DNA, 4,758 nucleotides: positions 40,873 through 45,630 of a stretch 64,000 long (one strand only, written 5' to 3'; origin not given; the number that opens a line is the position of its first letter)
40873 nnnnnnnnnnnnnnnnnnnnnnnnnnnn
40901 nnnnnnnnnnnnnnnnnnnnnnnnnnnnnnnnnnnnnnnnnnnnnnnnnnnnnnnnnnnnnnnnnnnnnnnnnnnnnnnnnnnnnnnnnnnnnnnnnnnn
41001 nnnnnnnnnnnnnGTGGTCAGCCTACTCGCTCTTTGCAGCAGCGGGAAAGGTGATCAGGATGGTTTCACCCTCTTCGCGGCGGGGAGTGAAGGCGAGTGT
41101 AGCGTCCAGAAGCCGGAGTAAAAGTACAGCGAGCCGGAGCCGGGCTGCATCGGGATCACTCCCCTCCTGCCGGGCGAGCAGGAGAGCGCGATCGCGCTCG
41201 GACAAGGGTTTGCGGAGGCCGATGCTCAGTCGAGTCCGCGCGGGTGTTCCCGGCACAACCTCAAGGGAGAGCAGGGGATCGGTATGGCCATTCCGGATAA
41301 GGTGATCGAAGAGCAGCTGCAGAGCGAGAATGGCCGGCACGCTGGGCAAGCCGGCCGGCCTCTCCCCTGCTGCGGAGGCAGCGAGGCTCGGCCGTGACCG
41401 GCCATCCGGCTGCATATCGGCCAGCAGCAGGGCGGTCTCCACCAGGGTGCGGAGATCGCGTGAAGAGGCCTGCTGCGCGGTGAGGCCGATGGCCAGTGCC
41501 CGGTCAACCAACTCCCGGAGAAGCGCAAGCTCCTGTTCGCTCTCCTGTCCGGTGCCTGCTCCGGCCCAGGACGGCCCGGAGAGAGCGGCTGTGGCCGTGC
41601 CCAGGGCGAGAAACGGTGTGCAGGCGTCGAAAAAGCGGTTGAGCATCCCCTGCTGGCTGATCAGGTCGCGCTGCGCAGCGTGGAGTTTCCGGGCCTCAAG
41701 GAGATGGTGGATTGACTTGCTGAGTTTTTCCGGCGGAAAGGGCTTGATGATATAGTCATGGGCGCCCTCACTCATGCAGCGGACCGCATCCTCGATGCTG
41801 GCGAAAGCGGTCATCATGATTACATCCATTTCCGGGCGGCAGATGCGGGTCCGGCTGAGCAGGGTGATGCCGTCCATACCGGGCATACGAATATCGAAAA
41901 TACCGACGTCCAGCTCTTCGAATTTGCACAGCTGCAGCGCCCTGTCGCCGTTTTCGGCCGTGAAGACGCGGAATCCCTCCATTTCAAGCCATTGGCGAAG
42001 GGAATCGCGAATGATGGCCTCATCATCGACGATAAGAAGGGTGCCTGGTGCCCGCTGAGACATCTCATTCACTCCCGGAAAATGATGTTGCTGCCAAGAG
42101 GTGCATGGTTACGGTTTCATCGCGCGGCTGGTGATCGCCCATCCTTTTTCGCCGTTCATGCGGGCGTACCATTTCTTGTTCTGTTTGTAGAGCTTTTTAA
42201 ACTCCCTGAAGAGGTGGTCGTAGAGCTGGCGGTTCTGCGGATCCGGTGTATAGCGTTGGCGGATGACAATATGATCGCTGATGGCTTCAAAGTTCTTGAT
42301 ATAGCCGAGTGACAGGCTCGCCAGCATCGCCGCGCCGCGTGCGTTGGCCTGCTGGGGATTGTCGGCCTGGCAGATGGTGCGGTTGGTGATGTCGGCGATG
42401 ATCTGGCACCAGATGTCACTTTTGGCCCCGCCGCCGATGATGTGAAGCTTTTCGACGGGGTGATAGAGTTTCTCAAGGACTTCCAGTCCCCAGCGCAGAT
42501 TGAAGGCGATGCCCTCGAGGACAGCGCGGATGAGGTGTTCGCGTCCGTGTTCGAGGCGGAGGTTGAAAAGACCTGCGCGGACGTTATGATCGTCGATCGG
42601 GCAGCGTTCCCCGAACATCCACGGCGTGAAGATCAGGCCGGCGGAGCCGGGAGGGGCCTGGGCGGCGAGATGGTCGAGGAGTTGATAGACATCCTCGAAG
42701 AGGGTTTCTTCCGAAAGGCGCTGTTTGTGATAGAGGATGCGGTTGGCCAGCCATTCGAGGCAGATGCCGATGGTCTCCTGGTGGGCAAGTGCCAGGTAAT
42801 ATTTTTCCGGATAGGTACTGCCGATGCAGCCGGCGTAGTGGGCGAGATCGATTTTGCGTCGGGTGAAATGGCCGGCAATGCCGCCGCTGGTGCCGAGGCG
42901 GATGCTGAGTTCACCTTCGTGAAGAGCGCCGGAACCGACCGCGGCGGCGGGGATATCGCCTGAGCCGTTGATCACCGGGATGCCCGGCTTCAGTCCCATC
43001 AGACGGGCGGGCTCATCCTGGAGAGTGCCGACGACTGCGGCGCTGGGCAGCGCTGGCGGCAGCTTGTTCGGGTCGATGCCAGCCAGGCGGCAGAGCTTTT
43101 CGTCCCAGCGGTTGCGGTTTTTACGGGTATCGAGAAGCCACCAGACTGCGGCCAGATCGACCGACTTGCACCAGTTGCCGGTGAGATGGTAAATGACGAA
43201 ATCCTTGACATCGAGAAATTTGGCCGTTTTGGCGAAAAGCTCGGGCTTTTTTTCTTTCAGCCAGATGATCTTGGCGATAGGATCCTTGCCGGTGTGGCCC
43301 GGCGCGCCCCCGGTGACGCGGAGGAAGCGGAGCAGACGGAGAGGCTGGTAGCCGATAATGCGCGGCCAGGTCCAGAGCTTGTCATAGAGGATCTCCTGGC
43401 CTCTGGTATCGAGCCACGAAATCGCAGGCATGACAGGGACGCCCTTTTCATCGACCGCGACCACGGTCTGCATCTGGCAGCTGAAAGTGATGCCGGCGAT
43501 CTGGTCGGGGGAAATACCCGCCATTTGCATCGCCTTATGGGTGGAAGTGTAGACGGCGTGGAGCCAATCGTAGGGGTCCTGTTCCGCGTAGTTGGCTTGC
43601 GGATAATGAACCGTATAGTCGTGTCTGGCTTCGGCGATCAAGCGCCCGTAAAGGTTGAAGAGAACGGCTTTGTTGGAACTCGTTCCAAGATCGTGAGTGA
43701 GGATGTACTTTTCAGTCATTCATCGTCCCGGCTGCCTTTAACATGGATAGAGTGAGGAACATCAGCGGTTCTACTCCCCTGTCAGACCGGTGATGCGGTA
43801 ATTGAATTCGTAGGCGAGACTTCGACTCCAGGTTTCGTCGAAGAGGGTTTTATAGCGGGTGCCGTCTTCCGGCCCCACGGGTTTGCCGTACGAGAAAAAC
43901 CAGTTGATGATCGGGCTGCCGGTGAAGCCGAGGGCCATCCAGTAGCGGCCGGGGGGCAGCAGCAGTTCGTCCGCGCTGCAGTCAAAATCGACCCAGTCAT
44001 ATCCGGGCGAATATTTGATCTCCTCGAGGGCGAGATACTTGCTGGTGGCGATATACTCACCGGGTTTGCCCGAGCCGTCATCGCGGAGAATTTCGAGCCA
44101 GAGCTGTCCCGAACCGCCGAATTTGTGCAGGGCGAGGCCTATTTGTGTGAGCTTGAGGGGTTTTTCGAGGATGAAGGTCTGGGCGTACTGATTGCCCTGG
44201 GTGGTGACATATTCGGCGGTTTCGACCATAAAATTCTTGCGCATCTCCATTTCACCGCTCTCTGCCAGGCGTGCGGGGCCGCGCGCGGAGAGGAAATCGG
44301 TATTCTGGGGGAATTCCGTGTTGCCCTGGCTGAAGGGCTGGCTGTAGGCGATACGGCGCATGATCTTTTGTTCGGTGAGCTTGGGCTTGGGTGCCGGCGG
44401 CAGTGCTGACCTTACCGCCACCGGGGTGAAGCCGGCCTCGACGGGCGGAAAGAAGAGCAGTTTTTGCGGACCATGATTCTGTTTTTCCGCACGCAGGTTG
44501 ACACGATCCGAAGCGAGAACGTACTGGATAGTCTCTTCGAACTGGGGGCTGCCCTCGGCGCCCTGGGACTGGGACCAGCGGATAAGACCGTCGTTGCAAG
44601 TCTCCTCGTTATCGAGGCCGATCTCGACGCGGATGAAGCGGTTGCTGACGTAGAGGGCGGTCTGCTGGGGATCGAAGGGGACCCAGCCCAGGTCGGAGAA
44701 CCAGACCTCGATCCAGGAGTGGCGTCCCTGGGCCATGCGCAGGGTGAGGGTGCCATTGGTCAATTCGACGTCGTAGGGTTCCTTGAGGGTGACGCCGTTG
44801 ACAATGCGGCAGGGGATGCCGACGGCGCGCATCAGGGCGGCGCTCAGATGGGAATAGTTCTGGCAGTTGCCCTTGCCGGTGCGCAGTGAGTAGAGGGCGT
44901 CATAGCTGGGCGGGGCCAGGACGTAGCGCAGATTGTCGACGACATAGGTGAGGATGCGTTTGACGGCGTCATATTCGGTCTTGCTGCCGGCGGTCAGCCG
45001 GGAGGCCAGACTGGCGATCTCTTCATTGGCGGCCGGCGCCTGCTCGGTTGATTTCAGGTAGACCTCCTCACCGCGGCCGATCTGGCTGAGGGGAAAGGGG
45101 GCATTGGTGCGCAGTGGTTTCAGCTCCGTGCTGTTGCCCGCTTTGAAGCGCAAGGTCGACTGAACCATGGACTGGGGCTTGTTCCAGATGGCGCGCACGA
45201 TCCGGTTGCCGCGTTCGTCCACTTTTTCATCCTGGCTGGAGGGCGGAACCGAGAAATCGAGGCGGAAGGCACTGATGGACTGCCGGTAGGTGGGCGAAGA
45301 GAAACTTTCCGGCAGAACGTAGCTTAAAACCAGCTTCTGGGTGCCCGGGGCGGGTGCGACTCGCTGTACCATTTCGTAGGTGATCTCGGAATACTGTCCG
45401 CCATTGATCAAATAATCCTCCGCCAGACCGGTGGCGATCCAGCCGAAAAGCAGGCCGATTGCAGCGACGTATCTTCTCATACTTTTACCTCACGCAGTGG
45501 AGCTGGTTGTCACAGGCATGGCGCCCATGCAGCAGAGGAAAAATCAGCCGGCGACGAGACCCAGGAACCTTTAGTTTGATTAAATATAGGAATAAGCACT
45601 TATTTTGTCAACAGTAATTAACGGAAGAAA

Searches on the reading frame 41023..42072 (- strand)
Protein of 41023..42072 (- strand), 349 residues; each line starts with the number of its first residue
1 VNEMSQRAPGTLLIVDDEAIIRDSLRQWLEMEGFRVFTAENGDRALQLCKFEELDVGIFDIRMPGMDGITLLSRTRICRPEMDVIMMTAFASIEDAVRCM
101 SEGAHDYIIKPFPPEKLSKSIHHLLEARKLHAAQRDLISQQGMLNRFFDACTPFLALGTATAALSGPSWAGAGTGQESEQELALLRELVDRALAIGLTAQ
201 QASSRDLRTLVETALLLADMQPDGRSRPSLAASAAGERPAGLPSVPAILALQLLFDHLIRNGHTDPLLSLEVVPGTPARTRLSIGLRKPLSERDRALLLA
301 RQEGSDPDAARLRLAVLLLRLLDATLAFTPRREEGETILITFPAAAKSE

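Call 3: search_protein_families(library=pfam, proteins=[window:41023-42072:-])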
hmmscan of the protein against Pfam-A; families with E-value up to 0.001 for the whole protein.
window:41023-42072:- (349 aa): 1 family
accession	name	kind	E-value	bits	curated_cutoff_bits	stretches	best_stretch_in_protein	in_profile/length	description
PF00072.30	Response_reg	-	3.5e-31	108.1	30.2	1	13-121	2-110/111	Response regulator receiver domain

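Call 63: search_protein_families(library=ncbifam, proteins=[window:41026-42072:-], max_evalue=0.001)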
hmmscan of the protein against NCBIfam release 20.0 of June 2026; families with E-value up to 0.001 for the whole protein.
window:41026-42072:- (349 aa): 100 families (the best 25 are shown)
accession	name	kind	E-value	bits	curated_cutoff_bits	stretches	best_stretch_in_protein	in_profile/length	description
NF008469.0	PRK11361.1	equivalog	2e-28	99.3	714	1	11-137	6-132/461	acetoacetate metabolism transcriptional regulator AtoC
NF053512.1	nitric_RR_NosR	exception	8.2e-25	87.7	400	1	12-137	1-127/422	response regulator c-di-GMP phosphodiesterase, NosR family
NF045944.1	ResRegRpaBCyano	equivalog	9.4e-24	84.1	330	1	13-144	1-131/229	response regulator transcription factor RpaB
NF045505.1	RR_RssB_Pseudo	equivalog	2.1e-23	83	700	1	10-140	6-137/394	two-component system response regulator RssB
NF051870.1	NAssimRespRegNtrX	equivalog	2.3e-22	79.5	600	1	12-149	4-143/452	nitrogen assimilation response regulator NtrX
TIGR01818.1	ntrC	equivalog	3.5e-22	78.8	558.6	1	13-115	2-104/463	nitrogen regulation protein NR(I)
NF006900.1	PRK09390.1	equivalog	4.7e-22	78.5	255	1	10-136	5-131/203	response regulator FixJ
NF011695.0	PRK15115.1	equivalog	9.2e-22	77.4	763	1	5-130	2-127/445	two-component system response regulator GlrR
NF041733.1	resp_reg_CseB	equivalog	2.8e-21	75.9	350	1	12-135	3-125/228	two-component system response regulator CseB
NF007005.1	PRK09468.1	equivalog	3.3e-21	75.8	331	1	12-129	6-123/237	osmolarity response regulator transcription factor OmpR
TIGR01387.1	cztR_silR_copR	subfamily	3.2e-20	72.7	279.2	1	12-134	1-123/218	heavy metal response regulator transcription factor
NF008176.1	PRK10923.1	equivalog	5.5e-20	71.4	620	1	10-114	4-108/469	nitrogen regulation protein NR(I)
TIGR02154.1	PhoB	equivalog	1.2e-19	70.5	296.2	1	11-137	4-131/226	phosphate regulon transcriptional regulator PhoB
NF040689.1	MtrAB_MtrA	equivalog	4.2e-19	68.8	300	1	12-129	1-117/219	MtrAB system response regulator MtrA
NF033117.2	vanR_ACDEGLN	exception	7.7e-19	68.2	350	1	12-123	1-111/226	VanR-ABDEGLN family response regulator transcription factor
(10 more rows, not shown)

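Call 79: search_protein_families(library=pfam, proteins=[window:41026-42072:-], max_evalue=0.01)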
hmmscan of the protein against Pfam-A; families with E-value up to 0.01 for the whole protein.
window:41026-42072:- (349 aa): 1 family
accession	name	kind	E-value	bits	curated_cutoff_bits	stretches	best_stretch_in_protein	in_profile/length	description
PF00072.30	Response_reg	-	3.5e-31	108.1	30.2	1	13-121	2-110/111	Response regulator receiver domain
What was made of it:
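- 41023..42072 (-): Receiver fused to a degenerate HATPase_c-like (pseudokinase) domain, 349 aa, co-transcribed with the activator. Pfam finds REC only (calls 3, 79).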

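Call 81: find_homologous_proteins(query=window:41026-42072:-, max_evalue=1e-10)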
Query window:41026-42072:- (349 aa): 64 proteins with E <= 1e-10 among 8000 candidates.
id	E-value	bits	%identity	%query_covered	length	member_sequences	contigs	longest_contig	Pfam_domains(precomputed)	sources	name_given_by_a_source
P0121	8.8e-217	736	99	99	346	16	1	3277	PF00072.31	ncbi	-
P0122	4.9e-143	494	69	98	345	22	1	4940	PF00072.31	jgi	-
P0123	7.7e-135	467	67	98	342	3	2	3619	PF00072.31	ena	-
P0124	3.2e-105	370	55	99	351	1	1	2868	PF00072.31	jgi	jgi:CheY-like chemotaxis protein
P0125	2.3e-103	364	54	99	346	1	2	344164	PF00072.31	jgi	jgi:DNA-binding response OmpR family regulator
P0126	2.4e-99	351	52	96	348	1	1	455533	PF00072.31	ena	-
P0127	1.8e-86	308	50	98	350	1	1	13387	PF00072.31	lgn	-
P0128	8.1e-86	306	51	98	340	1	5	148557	PF00072.31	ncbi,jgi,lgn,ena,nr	ncbi:MAG TPA: response regulator [bacterium]|nr:response regulator [bacterium] HPR87220.1 response r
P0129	1.5e-83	299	51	95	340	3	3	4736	PF00072.31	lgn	-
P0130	8.8e-83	296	49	97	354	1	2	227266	PF00072.31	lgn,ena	-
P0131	6.4e-82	293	48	99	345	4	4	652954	PF00072.31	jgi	-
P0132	1.2e-69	253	44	96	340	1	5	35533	PF00072.31,PF20161.6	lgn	-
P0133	6.3e-69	251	43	98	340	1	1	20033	PF00072.31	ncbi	-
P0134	1.5e-63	233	50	70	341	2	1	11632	PF00072.31,PF20161.6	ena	-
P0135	2.0e-38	150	51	43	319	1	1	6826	PF02518.32,PF00072.31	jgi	jgi:CheY-like chemotaxis protein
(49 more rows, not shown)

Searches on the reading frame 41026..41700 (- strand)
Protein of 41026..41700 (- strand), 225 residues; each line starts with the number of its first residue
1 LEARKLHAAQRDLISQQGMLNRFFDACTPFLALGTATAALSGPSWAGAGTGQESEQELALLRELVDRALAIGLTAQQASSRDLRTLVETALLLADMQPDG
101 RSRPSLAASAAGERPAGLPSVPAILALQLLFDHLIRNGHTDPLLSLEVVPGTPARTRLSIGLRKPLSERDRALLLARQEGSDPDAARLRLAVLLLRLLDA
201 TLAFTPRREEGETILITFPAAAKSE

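Call 67: search_solved_structures(query=window:41026-41700:-, max_evalue=1)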
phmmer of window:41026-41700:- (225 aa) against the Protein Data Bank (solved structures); distinct sequences matched with E-value up to 1: 0.
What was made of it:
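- Tried and rejected: No solved-structure match (call 67).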

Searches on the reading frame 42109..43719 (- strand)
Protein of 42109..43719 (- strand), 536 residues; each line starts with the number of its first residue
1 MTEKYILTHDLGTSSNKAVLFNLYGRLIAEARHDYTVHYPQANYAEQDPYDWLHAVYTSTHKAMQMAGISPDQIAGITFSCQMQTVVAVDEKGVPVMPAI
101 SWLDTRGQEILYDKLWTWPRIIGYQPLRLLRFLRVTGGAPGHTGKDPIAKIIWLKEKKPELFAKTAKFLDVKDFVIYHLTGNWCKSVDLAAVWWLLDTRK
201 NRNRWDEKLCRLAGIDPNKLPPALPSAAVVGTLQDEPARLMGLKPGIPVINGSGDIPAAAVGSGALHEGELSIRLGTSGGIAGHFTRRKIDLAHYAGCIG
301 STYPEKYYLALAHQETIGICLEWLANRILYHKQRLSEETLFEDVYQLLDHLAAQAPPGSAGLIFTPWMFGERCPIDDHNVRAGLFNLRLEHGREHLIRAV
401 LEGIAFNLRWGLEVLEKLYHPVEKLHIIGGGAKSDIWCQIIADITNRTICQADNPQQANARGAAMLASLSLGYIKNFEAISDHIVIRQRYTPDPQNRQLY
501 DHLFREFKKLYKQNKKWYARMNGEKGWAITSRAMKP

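Call 3: search_protein_families(library=pfam, proteins=[window:42109-43719:-])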
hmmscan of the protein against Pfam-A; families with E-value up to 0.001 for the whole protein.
window:42109-43719:- (536 aa): 2 families
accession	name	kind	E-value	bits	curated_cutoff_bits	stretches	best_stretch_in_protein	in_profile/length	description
PF00370.27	FGGY_N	-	4.9e-51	174.1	28.8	1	5-262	1-245/245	FGGY family of carbohydrate kinases, N-terminal domain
PF02782.22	FGGY_C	-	3.6e-33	115.4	27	1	272-469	2-196/198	FGGY family of carbohydrate kinases, C-terminal domain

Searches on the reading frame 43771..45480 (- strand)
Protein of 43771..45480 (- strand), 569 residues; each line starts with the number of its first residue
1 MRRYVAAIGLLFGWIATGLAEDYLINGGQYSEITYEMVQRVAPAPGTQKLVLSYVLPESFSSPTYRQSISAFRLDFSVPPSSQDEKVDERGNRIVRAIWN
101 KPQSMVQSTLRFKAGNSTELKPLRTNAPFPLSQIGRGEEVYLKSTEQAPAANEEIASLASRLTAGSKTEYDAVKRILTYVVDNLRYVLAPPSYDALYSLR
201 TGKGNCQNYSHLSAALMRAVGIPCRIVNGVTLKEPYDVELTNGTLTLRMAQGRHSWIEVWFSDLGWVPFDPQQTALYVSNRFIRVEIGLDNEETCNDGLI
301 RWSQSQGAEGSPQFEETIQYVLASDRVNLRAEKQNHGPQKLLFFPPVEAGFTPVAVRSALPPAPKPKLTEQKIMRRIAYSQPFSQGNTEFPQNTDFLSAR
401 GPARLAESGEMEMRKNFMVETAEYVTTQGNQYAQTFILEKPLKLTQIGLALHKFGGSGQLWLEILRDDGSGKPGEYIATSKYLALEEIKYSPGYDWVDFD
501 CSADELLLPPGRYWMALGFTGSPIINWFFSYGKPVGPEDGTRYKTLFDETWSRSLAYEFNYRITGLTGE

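Call 4: search_protein_families(library=pfam, proteins=[window:43771-45480:-])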
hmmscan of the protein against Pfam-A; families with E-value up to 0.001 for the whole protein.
window:43771-45480:- (569 aa): 1 family
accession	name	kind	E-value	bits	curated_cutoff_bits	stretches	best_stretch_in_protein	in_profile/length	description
PF01841.26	Transglut_core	-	1.5e-29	102.9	23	1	157-271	2-108/108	Transglutaminase-like superfamily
